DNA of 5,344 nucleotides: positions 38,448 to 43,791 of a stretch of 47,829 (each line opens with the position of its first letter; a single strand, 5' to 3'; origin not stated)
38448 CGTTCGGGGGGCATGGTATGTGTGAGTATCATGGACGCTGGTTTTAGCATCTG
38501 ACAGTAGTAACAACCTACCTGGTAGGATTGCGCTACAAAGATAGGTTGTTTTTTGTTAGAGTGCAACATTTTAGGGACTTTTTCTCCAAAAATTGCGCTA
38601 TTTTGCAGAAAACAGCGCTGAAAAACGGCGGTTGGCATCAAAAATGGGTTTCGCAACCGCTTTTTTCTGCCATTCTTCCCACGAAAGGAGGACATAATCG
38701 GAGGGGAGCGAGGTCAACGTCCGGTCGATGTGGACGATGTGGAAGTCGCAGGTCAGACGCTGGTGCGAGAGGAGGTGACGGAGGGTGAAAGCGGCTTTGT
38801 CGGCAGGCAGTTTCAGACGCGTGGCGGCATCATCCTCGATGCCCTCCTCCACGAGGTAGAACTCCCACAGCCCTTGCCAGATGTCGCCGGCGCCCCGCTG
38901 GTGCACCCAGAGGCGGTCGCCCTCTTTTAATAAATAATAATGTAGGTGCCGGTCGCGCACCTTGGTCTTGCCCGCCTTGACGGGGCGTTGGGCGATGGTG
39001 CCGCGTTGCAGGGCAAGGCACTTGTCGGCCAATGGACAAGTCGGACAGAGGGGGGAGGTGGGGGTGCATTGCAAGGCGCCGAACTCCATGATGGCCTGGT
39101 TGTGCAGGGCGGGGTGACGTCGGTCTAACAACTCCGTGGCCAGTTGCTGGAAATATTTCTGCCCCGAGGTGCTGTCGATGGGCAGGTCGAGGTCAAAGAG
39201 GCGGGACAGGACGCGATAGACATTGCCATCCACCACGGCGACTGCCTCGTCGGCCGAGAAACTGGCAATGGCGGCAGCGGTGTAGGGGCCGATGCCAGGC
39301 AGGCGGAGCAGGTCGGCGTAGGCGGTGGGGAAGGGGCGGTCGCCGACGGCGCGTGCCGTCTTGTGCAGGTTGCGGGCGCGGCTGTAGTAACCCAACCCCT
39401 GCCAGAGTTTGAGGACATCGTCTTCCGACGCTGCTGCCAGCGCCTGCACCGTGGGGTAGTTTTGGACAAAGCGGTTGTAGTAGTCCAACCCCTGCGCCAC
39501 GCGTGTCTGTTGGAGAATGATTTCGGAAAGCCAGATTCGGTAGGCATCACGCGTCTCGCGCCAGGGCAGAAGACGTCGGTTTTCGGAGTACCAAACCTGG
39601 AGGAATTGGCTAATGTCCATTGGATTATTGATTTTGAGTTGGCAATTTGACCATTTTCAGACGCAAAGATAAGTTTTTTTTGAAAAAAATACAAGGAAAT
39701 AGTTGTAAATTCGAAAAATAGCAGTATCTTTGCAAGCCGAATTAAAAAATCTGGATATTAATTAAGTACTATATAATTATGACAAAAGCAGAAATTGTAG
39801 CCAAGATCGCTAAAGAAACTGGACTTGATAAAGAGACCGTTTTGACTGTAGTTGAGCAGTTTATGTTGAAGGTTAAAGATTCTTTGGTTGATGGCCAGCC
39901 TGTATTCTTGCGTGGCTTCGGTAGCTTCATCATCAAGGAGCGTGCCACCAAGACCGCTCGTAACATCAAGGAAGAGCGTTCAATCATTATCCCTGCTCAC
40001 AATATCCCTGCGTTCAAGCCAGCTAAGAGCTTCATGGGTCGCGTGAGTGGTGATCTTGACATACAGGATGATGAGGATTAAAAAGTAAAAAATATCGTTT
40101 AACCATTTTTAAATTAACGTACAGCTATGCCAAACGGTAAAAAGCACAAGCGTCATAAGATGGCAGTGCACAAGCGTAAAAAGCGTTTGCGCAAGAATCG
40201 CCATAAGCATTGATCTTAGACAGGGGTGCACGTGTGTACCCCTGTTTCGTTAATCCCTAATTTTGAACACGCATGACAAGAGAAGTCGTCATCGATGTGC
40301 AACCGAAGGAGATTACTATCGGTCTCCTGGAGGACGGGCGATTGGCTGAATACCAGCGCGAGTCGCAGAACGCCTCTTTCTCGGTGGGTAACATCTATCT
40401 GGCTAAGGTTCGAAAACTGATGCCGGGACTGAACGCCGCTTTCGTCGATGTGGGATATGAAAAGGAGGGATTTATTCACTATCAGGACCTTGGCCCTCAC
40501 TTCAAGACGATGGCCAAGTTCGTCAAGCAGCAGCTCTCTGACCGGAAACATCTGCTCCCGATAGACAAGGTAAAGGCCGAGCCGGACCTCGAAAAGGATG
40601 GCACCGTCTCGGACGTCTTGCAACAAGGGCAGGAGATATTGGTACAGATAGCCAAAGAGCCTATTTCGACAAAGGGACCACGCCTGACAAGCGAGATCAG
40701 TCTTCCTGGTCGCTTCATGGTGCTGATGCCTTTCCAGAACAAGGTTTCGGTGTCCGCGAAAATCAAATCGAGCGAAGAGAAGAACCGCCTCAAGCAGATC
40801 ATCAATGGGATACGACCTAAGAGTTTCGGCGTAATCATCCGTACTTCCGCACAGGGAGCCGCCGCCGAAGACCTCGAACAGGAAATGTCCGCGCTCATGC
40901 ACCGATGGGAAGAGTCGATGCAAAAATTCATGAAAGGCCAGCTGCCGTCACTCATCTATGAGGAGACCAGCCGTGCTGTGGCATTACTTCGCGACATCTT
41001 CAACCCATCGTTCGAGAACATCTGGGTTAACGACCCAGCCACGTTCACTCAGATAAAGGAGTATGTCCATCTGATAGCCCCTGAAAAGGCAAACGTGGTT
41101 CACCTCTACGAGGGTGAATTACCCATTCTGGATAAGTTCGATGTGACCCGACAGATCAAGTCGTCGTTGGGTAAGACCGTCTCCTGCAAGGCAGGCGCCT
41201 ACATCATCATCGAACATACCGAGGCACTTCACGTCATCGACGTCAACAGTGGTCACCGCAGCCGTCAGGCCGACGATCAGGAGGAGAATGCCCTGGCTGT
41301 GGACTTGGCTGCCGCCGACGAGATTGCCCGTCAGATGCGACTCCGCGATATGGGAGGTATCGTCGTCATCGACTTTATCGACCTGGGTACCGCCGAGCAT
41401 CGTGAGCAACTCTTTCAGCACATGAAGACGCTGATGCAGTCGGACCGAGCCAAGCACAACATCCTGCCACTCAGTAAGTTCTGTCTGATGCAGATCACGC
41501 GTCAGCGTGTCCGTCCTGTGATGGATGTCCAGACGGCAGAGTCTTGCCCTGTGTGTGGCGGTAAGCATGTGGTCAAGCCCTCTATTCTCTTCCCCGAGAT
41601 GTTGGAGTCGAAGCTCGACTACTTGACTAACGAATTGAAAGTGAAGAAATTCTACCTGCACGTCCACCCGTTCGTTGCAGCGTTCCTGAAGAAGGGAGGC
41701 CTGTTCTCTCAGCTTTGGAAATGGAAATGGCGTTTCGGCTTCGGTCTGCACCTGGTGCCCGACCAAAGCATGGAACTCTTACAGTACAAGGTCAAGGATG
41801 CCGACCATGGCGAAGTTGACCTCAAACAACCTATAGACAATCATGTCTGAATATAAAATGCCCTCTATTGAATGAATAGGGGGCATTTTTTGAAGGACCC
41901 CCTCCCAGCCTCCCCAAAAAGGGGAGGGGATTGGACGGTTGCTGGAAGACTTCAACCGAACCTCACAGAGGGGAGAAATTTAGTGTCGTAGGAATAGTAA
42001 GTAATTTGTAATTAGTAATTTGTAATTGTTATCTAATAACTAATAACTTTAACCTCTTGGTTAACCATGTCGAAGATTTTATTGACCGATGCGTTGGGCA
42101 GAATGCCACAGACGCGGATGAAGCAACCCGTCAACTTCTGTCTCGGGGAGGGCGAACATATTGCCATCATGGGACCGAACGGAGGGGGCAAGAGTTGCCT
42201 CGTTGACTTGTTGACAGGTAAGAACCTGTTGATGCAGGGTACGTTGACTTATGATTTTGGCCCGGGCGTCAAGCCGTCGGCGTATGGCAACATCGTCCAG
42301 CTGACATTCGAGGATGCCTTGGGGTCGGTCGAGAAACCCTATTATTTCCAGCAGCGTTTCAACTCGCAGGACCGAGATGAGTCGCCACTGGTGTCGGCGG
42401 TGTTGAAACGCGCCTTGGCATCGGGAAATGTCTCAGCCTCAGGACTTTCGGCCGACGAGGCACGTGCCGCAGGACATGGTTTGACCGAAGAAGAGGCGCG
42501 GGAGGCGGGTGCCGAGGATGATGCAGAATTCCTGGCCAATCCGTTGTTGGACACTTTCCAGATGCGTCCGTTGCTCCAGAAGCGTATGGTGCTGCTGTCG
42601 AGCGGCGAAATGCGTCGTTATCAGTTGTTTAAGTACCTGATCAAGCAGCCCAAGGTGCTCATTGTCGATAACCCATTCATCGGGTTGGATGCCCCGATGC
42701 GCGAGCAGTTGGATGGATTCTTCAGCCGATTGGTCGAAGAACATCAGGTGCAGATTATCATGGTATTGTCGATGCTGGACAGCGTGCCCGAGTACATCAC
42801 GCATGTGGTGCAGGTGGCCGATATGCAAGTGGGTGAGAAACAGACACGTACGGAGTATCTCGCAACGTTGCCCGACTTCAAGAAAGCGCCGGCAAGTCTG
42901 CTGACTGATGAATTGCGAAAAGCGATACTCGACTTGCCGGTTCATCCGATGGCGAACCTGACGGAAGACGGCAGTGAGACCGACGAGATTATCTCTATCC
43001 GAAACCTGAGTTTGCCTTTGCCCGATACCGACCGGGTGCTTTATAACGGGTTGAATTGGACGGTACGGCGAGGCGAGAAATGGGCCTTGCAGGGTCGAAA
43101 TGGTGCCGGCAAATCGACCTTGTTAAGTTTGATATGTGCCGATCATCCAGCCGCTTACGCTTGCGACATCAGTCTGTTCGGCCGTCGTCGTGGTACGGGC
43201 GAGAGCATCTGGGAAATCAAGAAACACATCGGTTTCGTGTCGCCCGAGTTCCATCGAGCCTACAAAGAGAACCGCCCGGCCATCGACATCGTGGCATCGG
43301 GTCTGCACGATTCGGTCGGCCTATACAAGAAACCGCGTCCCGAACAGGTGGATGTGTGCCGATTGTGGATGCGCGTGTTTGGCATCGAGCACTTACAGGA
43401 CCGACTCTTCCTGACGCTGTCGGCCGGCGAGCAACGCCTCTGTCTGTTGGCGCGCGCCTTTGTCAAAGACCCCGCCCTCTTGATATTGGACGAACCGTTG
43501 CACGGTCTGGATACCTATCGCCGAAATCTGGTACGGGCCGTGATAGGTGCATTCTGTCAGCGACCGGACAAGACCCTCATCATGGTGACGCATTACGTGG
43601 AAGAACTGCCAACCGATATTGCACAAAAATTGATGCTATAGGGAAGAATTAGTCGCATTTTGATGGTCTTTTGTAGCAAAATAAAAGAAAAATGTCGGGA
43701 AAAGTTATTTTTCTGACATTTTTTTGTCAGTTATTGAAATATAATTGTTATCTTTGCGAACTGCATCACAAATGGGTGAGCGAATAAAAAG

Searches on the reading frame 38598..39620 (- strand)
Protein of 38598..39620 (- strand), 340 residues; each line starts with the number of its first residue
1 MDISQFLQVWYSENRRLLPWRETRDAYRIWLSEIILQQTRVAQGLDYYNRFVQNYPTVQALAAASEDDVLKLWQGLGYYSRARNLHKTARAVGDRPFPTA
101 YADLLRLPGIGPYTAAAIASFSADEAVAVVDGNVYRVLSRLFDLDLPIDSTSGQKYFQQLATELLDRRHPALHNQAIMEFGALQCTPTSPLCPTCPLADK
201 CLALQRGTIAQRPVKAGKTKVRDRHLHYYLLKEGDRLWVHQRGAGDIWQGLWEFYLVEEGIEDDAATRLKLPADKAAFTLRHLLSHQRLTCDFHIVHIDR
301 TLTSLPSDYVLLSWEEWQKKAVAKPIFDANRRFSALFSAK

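Call 71: search_protein_families(library=pfam, proteins=[window:38598-39620:-], max_evalue=0.001)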
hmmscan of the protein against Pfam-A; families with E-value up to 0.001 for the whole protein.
window:38598-39620:- (340 aa): 3 families
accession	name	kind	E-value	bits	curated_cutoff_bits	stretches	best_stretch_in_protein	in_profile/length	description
PF00730.31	HhH-GPD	-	3.6e-20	72.8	26.2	1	32-144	2-89/108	HhH-GPD superfamily base excision DNA repair protein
PF14815.12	NUDIX_4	-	4.1e-13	49.6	35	1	229-326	3-107/113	NUDIX domain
PF00633.29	HHH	-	2e-06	27.8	24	1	100-121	9-30/30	Helix-hairpin-helix motif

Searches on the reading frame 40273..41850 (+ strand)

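Call 71: search_protein_families(library=pfam, proteins=[window:40273-41850:+], max_evalue=0.001)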
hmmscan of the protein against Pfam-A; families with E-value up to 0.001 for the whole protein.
window:40273-41850:+ (525 aa): 2 families
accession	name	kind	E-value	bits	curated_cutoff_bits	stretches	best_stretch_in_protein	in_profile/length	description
PF10150.14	RNase_E_G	-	5.3e-96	321.6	25.5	1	143-413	1-270/270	Ribonuclease E/G family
PF00575.29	S1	-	0.00062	20.5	22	0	37-128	3-61/74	S1 RNA binding domain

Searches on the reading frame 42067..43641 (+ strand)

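Call 72: search_protein_families(library=pfam, proteins=[window:42067-43641:+], max_evalue=0.001)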
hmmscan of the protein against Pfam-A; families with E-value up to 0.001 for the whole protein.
window:42067-43641:+ (524 aa): 7 families
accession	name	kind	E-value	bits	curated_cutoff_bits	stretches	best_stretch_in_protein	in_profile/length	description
PF00005.33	ABC_tran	-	3.1e-40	138.4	25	2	327-478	2-136/137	ABC transporter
PF13304.12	AAA_21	-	6.4e-12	46.6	27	1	442-509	229-298/304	AAA domain, putative AbiEii toxin, Type IV TA system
PF13555.12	AAA_29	-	9.3e-08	32.2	27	0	326-353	12-39/61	P-loop containing region of AAA domain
PF13476.12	AAA_23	-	4.6e-05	24.6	27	0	343-357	26-40/201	AAA domain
PF02463.25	SMC_N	-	7.6e-05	22.7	40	0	30-47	25-42/220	RecF/RecN/SMC N terminal domain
PF00006.31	ATP-synt_ab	-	0.00033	20.8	29.5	0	332-384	10-62/213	ATP synthase alpha/beta family, nucleotide-binding domain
PF03193.22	RsgA_GTPase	-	0.00065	20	30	0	29-58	106-135/174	RsgA GTPase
